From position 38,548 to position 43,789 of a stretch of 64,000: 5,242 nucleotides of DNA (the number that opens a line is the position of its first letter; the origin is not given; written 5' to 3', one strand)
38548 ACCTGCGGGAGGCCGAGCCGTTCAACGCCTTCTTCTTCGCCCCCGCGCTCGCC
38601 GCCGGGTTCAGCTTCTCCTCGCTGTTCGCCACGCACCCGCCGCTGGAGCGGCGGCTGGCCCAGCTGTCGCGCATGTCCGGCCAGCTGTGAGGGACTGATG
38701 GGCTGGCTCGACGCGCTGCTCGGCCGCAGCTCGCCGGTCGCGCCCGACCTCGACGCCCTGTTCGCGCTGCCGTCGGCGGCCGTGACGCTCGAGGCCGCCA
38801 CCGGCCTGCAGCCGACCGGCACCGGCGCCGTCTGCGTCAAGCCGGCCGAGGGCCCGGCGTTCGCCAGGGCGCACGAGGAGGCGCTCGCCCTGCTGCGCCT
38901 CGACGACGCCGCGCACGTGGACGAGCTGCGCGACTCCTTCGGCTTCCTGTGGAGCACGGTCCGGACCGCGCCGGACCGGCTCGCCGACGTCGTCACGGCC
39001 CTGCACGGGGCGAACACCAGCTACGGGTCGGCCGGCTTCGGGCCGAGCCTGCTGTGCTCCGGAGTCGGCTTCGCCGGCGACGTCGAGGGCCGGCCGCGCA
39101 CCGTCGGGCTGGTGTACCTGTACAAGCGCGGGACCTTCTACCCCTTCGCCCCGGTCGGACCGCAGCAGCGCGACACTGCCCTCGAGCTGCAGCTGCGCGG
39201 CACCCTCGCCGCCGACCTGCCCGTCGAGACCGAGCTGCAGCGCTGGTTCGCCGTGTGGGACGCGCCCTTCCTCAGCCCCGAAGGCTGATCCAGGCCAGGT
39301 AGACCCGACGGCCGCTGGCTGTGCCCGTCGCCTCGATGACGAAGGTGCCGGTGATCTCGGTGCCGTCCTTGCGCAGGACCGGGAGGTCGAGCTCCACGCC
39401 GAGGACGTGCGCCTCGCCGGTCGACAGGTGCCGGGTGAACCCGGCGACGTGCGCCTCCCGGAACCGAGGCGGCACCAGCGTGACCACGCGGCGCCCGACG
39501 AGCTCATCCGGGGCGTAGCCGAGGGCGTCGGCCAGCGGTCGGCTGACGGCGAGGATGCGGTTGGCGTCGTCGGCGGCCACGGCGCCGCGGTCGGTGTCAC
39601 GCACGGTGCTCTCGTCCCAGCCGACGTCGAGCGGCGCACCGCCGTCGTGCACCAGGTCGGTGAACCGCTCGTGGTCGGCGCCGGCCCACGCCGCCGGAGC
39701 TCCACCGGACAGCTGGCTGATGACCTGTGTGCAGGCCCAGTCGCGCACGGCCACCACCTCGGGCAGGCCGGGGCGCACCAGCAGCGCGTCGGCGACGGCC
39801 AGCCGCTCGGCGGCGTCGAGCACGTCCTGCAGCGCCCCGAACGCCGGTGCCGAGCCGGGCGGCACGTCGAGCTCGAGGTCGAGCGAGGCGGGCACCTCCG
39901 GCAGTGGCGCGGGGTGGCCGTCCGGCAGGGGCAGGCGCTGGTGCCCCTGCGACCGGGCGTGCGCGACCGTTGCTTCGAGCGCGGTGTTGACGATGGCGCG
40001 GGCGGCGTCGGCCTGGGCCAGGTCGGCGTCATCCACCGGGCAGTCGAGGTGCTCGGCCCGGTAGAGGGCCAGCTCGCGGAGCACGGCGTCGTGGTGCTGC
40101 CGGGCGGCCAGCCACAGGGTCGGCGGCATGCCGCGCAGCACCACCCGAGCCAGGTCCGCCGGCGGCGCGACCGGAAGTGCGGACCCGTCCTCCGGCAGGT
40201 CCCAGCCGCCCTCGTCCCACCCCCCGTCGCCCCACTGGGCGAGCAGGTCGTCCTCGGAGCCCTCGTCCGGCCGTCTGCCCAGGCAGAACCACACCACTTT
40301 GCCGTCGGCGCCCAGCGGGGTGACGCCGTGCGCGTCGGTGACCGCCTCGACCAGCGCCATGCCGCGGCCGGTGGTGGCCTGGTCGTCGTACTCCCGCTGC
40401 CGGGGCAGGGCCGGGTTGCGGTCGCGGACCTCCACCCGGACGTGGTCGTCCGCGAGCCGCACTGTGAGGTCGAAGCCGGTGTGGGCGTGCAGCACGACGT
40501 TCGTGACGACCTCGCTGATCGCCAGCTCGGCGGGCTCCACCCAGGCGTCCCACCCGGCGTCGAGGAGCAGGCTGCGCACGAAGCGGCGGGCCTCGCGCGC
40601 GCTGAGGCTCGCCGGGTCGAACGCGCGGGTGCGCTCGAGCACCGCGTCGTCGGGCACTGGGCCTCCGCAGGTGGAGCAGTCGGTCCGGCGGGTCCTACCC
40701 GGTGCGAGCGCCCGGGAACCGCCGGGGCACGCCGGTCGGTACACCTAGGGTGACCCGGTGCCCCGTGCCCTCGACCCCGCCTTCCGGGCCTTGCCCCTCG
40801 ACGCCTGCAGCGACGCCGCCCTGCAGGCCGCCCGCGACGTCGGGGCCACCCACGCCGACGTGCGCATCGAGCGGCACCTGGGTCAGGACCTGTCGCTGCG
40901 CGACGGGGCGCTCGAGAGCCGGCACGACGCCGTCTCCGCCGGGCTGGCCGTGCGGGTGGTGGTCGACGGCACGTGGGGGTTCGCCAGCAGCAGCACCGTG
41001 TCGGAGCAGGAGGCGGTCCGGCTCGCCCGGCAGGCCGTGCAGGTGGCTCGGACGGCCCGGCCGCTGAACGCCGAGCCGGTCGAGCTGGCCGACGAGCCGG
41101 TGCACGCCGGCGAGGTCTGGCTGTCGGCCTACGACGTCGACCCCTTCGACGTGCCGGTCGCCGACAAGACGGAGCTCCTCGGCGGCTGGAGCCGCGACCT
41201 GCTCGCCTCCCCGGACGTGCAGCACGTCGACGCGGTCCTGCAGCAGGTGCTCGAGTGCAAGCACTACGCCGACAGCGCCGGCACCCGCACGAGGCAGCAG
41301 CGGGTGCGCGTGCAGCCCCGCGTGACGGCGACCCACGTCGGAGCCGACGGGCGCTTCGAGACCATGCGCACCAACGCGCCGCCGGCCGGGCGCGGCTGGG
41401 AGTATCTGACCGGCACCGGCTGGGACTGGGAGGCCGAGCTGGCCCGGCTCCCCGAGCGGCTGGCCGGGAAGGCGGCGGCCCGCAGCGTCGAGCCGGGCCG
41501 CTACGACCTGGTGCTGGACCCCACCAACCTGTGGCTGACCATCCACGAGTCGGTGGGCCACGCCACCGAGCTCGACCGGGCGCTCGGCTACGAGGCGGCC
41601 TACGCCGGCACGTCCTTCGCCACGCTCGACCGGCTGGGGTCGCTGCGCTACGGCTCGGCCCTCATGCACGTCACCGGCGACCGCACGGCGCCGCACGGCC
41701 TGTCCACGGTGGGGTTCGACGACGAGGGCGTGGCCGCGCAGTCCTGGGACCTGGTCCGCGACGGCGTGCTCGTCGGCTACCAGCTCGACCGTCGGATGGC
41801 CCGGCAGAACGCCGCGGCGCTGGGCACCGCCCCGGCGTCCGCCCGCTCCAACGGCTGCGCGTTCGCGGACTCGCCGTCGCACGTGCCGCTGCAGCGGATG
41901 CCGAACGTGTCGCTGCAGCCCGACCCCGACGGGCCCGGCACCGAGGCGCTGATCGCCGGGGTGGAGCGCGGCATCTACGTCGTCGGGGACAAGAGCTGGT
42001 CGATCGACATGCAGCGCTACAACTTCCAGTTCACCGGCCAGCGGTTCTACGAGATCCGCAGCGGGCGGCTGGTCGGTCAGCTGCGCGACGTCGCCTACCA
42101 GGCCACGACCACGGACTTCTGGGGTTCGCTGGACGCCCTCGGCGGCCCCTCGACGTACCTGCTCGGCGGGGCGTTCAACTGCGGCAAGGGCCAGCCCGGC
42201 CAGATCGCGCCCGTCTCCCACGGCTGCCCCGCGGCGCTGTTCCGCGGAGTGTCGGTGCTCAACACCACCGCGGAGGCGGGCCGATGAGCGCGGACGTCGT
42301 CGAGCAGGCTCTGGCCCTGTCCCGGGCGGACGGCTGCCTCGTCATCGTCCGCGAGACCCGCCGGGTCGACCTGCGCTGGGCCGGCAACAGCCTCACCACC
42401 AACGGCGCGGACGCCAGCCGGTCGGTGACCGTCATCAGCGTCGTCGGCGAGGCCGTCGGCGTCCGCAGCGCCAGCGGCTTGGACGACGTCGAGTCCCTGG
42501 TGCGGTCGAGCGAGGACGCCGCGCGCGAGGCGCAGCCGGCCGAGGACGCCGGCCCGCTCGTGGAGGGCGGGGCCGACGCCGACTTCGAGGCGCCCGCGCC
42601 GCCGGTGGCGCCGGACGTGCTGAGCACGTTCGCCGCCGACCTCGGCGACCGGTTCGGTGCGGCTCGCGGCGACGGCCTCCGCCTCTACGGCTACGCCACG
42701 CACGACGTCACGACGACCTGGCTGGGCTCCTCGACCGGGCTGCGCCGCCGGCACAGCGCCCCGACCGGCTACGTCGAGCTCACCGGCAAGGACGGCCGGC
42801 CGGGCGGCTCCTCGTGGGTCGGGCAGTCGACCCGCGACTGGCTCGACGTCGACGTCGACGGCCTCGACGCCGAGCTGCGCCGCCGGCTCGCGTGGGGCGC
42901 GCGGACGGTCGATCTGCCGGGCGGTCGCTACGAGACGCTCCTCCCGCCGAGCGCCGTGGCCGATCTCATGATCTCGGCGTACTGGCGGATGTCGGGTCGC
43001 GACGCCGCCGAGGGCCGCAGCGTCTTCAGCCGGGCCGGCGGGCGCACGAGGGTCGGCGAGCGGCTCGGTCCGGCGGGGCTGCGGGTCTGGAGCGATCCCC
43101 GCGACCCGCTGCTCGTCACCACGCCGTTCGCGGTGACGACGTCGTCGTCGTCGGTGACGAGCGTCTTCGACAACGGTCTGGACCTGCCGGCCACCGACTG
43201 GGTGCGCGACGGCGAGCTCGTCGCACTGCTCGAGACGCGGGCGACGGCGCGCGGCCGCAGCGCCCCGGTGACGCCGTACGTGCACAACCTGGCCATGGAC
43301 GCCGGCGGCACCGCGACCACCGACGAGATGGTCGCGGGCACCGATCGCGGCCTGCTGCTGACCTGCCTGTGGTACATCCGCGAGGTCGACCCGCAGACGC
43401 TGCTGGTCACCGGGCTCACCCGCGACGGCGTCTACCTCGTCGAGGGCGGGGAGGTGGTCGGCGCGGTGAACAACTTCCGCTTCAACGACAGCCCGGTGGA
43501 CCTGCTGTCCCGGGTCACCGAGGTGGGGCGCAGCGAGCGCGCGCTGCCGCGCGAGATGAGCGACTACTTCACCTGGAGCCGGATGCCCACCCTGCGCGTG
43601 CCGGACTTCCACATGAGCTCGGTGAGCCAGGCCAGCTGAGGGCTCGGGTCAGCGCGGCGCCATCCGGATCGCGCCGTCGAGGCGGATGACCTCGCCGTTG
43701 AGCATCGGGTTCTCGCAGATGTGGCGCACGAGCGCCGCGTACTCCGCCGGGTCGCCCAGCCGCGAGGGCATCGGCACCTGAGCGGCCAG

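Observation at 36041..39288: sepH-pspA-pspAA-htpX-pspAB: a tightly coupled envelope-stress block next to a division factor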

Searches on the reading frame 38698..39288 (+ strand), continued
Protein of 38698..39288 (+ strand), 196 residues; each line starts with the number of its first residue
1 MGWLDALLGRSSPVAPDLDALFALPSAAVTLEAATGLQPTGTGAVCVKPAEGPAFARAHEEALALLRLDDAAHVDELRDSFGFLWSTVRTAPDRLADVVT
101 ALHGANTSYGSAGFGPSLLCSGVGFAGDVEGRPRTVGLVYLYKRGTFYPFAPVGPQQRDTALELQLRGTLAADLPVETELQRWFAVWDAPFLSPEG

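Call 41: find_encoding_contigs(protein=P0013, flank=5000, max_places=1)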
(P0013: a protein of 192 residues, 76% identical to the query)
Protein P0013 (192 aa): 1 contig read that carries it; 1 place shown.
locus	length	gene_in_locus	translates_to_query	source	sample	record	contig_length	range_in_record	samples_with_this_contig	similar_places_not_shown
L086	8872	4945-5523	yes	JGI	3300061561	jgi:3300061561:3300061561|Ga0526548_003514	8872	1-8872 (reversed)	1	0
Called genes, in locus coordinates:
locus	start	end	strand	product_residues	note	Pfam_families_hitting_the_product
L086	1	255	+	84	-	?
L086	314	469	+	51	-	-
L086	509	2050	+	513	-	PF00501:AMP-binding, PF13193:AMP-binding_C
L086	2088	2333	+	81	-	-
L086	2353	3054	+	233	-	PF11268:DUF3071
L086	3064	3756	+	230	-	PF04012:PspA_IM30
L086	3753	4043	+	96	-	PF22743:PspAA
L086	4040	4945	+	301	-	PF01435:Peptidase_M48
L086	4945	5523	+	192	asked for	PF22742:PspAB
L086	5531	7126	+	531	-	PF01523:PmbA_TldD_1st, PF19289:PmbA_TldD_3rd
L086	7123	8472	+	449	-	PF19289:PmbA_TldD_3rd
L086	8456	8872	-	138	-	?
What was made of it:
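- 39272..40744 (-): Convergent HATPase_c_2 + PAS gene that closes the block. It overlaps pspAB by 17 nt. The gene is absent in L086 (call 41).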

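Call 42: find_encoding_contigs(protein=P0061, flank=5000, max_places=1)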
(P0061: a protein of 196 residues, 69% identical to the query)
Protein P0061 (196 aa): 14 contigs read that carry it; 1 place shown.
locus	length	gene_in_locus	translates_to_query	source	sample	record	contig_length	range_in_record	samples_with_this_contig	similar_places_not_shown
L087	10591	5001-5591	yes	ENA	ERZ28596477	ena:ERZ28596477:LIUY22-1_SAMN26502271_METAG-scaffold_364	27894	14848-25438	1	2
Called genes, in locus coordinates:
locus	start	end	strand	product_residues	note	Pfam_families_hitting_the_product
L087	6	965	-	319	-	PF00248:Aldo_ket_red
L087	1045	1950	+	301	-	PF00892:EamA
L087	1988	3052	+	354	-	PF01565:FAD_binding_4, PF02873:MurB_C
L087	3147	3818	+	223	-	PF04012:PspA_IM30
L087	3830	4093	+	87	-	PF22743:PspAA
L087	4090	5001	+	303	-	PF05569:Peptidase_M56 (faint), PF01435:Peptidase_M48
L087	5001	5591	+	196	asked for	PF22742:PspAB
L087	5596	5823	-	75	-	PF11238:DUF3039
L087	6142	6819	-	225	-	-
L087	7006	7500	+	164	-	PF27101:Rv3753c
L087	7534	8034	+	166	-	PF27101:Rv3753c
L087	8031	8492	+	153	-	PF00383:dCMP_cyt_deam_1, PF14437:MafB19-deam, PF14439:Bd3614-deam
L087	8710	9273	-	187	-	-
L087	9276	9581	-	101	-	PF02604:PhdYeFM_antitox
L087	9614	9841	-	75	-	PF08751:TrwC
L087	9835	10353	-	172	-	PF08751:TrwC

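Call 43: find_encoding_contigs(protein=P0071, flank=5000, max_places=1)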
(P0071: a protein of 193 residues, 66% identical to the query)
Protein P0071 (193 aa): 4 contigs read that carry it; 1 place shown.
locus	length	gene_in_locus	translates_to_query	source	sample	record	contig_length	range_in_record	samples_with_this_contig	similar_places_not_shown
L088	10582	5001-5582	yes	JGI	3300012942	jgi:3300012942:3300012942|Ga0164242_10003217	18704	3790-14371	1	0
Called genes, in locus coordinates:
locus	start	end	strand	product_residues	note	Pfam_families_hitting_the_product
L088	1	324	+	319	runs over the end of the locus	PF08450:SGL, PF03088:Str_synth (faint)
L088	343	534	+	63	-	-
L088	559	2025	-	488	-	PF00561:Abhydrolase_1, PF08386:Abhydrolase_4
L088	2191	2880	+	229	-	-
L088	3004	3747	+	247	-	PF04012:PspA_IM30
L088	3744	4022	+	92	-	PF22743:PspAA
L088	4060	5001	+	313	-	PF01435:Peptidase_M48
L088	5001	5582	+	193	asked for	PF22742:PspAB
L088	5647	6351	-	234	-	PF00027:cNMP_binding, PF13545:HTH_Crp_2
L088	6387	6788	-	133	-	PF00903:Glyoxalase (weak)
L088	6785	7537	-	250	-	-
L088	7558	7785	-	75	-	PF27609:Rv1322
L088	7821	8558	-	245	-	-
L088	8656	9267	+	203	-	PF00881:Nitroreductase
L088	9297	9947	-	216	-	PF21003:NucS_N, PF01939:NucS_C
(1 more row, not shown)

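Call 44: find_encoding_contigs(protein=P0080, flank=5000, max_places=1)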
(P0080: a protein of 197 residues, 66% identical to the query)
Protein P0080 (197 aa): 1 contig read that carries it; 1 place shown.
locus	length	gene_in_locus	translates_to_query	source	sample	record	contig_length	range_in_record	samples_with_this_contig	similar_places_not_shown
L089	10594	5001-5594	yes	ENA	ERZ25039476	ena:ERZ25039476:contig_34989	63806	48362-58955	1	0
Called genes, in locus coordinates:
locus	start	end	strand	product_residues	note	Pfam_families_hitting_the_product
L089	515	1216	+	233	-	PF01738:DLH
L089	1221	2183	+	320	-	PF02625:XdhC_CoxI, PF13478:XdhC_C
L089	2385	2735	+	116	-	-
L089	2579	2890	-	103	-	PF07110:EthD (weak)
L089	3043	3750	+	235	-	PF04012:PspA_IM30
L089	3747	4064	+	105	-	PF22743:PspAA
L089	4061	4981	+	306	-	PF01435:Peptidase_M48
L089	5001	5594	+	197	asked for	PF22742:PspAB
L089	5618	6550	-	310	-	PF00723:Glyco_hydro_15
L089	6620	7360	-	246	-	-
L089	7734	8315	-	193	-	PF19461:DUF5998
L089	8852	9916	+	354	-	PF00140:Sigma70_r1_2, PF04542:Sigma70_r2, PF04539:Sigma70_r3, PF04545:Sigma70_r4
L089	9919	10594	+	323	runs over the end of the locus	PF08240:ADH_N, PF00107:ADH_zinc_N, PF13602:ADH_zinc_N_2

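Call 45: find_encoding_contigs(protein=P0084, flank=5000, max_places=1)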
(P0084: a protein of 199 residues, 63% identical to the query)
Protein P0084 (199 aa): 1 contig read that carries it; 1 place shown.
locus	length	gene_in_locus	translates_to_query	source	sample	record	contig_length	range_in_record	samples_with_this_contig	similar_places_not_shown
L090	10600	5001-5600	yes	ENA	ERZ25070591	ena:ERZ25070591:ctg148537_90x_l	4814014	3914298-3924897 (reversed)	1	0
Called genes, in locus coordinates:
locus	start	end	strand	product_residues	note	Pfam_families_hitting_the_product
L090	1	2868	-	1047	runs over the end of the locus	PF01565:FAD_binding_4, PF02913:FAD-oxidase_C, PF13183:Fer4_8 (weak), PF13534:Fer4_17 (weak), PF02754:CCG (faint)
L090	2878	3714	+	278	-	PF04012:PspA_IM30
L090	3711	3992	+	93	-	PF22743:PspAA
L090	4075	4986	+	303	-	PF01435:Peptidase_M48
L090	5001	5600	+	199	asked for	PF22742:PspAB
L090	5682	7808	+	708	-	PF00999:Na_H_Exchanger, PF00582:Usp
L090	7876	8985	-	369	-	PF13830:DUF4192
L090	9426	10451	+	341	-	PF00140:Sigma70_r1_2, PF04542:Sigma70_r2, PF04539:Sigma70_r3, PF04545:Sigma70_r4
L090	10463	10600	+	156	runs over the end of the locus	PF11255:DUF3054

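Call 51: search_solved_structures(query=A1, max_evalue=1)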
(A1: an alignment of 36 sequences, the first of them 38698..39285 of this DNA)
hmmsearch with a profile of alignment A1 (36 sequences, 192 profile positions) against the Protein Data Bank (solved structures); distinct sequences matched with E-value up to 1: 2.
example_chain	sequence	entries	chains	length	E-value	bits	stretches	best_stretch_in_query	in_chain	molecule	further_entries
6tmg_k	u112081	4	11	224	0.67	12.9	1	26-57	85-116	subunit a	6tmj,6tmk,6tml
2r0x_A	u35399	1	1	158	0.73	12.8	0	88-123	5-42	Possible flavin reductase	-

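Call 55: fold_search(model_id=the predicted structure, library=viral)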
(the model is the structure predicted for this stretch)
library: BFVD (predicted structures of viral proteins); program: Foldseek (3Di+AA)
matches with E <= 10: 932; with E <= 0.001: 0
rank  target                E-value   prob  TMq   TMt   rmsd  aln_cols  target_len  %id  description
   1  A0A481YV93            1.8e-03  0.95  0.30  0.35  12.4       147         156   10  Uncharacterized protein [Marseillevirus LCMAC102]
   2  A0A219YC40            2.2e-03  0.95  0.27  0.39  12.0       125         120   16  Uncharacterized protein [Aeromonas phage 65.2]
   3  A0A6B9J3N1            1.2e-02  0.95  0.28  0.46   5.7       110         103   14  Uncharacterized protein [Rhizobium phage RL2RES]
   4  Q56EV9                1.7e-02  0.80  0.30  0.42   6.2       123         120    9  Uncharacterized protein PHG31ORF053c [Aeromonas phage 31]
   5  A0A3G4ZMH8            2.7e-02  0.57  0.33  0.35  11.6       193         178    7  Uncharacterized protein [Terrestrivirus sp.]
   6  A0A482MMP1            4.6e-02  0.96  0.28  0.51   4.4        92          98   20  Uncharacterized protein [Burkholderia phage BcepSauron]
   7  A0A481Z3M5            4.9e-02  0.80  0.17  0.13   5.4        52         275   12  Uncharacterized protein [Pithovirus LCPAC101]
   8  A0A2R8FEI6            4.9e-02  0.23  0.24  0.22  14.0       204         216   12  Uncharacterized protein [Brazilian cedratvirus IHUMI]
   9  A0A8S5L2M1            5.2e-02  0.97  0.28  0.46   4.1        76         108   13  Uncharacterized protein [ssRNA phage Gerhypos.3_15]
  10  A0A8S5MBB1            5.5e-02  0.94  0.29  0.55   5.0        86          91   12  Uncharacterized protein [Podoviridae sp. ct53O25]
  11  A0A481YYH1            6.9e-02  0.51  0.21  0.21   7.4        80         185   12  Uncharacterized protein [Marseillevirus LCMAC202]
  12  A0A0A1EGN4            7.8e-02  0.69  0.26  0.38   7.9       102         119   17  Eukaryote initiation factor (Fragment) [Bosca's newt virus]
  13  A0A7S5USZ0            9.3e-02  0.57  0.28  0.39   6.3       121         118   14  Uncharacterized protein [Rhizobium phage RHph_Y68]
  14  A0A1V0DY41            9.3e-02  0.25  0.26  0.31  13.4       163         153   12  Uncharacterized protein [Dinoroseobacter phage vB_DshS-R5C]
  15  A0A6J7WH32            9.3e-02  0.23  0.23  0.22  11.8       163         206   15  Uncharacterized protein [uncultured Caudovirales phage]
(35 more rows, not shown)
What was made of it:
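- Tried and rejected: Against BFVD the best E was 0.0018 with TM 0.30 (call 55).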

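Call 60: search_protein_families(library=pfam, proteins=[L019:2064-4904:+, L019:2049-3479:-, L019:3960-4877:-, L019:4424-5971:+, L019:5968-6579:+, L019:6682-7236:+, L019:7270-8172:-], max_evalue=0.0001)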
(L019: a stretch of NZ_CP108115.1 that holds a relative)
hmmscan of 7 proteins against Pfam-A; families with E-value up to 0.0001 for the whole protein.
L019:2064-4904:+ (946 aa): 3 families
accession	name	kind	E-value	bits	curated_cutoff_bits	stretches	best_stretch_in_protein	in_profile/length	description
PF00005.33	ABC_tran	-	1.8e-29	103.5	25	1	728-875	1-137/137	ABC transporter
PF00664.28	ABC_membrane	-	9.9e-20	71.8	28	1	402-667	5-274/274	ABC transporter transmembrane region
PF02463.25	SMC_N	-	3.8e-05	23.6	40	0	846-916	136-212/220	RecF/RecN/SMC N terminal domain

L019:2049-3479:- (476 aa): 0 families

L019:3960-4877:- (305 aa): 0 families

L019:4424-5971:+ (515 aa): 2 families
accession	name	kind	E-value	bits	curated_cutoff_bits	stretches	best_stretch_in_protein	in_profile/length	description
PF01435.24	Peptidase_M48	-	1.1e-31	110.5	20.3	1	289-506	3-184/186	Peptidase family M48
PF05569.17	Peptidase_M56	-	6.8e-05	22.6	31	0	255-376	102-221/296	BlaR1 peptidase M56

L019:5968-6579:+ (203 aa): 1 family
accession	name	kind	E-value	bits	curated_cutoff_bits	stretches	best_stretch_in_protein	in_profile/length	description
PF22742.2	PspAB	-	2.1e-76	256.4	27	1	12-201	1-188/189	PspA associated protein B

L019:6682-7236:+ (184 aa): 1 family
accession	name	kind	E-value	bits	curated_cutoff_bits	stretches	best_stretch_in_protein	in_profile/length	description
PF05506.17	PLipase_C_C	-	2e-07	32.3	24.4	1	36-106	1-79/80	Bacterial phospholipase C, C-terminal domain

L019:7270-8172:- (300 aa): 1 family
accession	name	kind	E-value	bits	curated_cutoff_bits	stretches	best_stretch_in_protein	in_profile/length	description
PF12098.13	DUF3574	-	4.2e-28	97.7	25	1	197-300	2-103/103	Protein of unknown function (DUF3574)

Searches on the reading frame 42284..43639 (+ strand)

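Call 38: search_protein_families(library=pfam, proteins=[window:42284-43639:+], max_evalue=0.001)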
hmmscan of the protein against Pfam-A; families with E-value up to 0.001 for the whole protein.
window:42284-43639:+ (451 aa): 1 family
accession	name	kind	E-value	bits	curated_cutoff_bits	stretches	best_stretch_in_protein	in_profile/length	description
PF19289.4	PmbA_TldD_3rd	-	2.7e-27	95.8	22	1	214-445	2-219/220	PmbA/TldA metallopeptidase C-terminal domain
